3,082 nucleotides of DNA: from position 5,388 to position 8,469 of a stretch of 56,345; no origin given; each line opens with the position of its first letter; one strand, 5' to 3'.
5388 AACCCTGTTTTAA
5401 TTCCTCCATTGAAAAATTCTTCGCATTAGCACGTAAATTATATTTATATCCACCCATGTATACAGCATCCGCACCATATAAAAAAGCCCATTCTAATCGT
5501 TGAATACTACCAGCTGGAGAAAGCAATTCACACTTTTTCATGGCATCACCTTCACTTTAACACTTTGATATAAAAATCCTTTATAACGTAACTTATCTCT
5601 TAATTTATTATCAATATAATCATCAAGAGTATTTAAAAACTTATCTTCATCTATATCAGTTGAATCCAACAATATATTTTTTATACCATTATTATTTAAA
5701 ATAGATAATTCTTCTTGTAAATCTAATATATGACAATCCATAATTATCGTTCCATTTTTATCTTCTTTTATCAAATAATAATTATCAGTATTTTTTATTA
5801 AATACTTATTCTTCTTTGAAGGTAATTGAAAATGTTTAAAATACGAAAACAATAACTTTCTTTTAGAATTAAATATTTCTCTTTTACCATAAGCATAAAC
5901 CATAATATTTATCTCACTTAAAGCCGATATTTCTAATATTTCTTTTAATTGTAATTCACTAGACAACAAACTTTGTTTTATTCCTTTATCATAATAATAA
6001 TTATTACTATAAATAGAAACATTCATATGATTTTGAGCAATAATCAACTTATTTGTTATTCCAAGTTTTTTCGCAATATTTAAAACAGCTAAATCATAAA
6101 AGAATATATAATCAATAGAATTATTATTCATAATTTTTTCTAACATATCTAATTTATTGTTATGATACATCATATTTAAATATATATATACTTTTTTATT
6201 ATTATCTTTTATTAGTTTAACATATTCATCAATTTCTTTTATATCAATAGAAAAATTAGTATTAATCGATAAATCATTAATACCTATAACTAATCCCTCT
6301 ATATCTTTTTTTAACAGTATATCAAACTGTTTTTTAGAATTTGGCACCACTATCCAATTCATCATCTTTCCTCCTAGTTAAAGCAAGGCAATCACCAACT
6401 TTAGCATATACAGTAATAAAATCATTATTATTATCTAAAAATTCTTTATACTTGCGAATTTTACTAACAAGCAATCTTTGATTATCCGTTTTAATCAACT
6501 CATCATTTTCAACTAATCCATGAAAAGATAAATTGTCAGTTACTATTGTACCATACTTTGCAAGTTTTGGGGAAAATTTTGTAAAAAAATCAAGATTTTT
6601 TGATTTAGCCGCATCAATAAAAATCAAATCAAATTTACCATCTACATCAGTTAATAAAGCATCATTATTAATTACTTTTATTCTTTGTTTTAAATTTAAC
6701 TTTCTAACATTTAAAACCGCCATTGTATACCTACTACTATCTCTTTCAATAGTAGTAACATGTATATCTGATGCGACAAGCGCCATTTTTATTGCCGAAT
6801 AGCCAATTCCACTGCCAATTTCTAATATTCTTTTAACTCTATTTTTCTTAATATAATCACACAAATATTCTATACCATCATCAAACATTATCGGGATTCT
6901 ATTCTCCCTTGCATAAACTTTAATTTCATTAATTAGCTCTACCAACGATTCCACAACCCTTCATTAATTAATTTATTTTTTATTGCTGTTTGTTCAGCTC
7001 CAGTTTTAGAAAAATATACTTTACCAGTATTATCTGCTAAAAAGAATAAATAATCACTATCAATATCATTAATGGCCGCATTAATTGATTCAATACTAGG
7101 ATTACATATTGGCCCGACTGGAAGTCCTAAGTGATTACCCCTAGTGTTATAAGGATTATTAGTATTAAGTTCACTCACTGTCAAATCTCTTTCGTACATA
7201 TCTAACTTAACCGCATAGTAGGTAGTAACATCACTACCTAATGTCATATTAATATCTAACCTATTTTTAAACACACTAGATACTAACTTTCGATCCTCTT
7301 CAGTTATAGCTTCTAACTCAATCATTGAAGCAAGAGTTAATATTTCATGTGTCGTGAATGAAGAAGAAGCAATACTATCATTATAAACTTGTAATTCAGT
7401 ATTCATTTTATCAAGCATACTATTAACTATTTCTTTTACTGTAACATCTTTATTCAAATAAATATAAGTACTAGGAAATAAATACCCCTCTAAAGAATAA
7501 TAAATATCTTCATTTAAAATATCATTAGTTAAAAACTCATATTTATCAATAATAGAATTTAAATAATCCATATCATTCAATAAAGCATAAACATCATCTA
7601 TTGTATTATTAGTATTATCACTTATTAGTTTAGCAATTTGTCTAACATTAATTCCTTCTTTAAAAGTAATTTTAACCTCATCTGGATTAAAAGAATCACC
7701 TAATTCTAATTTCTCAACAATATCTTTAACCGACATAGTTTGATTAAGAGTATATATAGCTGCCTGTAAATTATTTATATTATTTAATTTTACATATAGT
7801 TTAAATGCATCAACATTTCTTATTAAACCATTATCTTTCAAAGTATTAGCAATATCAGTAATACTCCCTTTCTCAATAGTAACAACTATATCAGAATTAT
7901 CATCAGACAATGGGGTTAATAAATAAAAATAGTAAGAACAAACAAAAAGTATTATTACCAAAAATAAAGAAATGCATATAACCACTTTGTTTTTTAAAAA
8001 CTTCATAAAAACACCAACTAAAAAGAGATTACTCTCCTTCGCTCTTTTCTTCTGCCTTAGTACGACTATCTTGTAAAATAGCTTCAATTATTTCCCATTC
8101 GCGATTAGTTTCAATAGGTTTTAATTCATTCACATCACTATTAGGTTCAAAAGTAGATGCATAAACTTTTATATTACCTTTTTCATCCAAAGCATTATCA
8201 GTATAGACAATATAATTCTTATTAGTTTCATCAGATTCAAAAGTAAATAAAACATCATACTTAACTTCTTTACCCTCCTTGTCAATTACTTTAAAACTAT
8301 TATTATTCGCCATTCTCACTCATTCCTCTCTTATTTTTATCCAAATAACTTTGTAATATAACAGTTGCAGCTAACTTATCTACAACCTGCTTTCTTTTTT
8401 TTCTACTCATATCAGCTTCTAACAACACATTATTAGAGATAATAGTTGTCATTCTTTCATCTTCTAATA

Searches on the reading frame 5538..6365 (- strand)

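Call 52: search_protein_families(library=pfam, proteins=[window:5538-6365:-], max_evalue=0.001)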
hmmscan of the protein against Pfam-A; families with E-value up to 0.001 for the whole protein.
window:5538-6365:- (275 aa): 1 family
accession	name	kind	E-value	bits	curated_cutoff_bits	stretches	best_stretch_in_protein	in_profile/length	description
PF01136.24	Peptidase_U32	-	1.6e-14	54.2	22.4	1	79-235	11-176/233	Peptidase family U32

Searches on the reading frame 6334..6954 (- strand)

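Call 52: search_protein_families(library=pfam, proteins=[window:6334-6954:-], max_evalue=0.001)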
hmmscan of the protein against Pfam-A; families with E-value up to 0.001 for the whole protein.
window:6334-6954:- (206 aa): 10 families
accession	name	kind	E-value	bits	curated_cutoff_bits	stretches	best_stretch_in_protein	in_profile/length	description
PF01596.23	Methyltransf_3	-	1.8e-18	67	22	1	23-196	29-204/204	O-methyltransferase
PF05175.20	MTS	-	8.6e-09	35.7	23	1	24-112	16-103/170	Methyltransferase small domain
PF02527.21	GidB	-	2.1e-08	34.2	27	1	32-159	42-162/184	rRNA small subunit methyltransferase G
PF01135.25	PCMT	-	4.8e-08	33.5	20.3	1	30-117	64-152/210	Protein-L-isoaspartate(D-aspartate) O-methyltransferase (PCMT)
PF13578.12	Methyltransf_24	-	3.4e-07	31.5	26.3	1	44-141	1-104/105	Methyltransferase domain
PF13847.12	Methyltransf_31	-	5.8e-07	29.7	27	1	41-159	5-127/145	Methyltransferase domain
PF02475.24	TRM5-TYW2_MTfase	-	3e-05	24.5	28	1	41-131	38-127/164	TRM5/TYW2 methyltransferase domain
PF02390.23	Methyltransf_4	-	7.2e-05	22.8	24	0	43-100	5-63/173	Putative methyltransferase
PF13649.12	Methyltransf_25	-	0.00018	22.6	27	1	43-113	1-70/97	Methyltransferase domain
PF00398.26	RrnaAD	-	0.00039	20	24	1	41-105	32-91/263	Ribosomal RNA adenine dimethylase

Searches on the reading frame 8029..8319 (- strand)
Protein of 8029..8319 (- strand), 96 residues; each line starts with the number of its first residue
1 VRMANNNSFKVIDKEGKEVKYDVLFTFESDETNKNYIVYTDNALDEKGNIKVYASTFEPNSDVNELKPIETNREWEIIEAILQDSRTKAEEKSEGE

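Call 52: search_protein_families(library=pfam, proteins=[window:8029-8319:-], max_evalue=0.001)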
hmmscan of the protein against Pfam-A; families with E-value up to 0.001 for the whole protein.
window:8029-8319:- (96 aa): 1 family
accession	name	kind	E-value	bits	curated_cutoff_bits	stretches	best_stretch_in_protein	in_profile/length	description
PF06949.16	DUF1292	-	2.3e-08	35.2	24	1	15-83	2-71/75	Protein of unknown function (DUF1292)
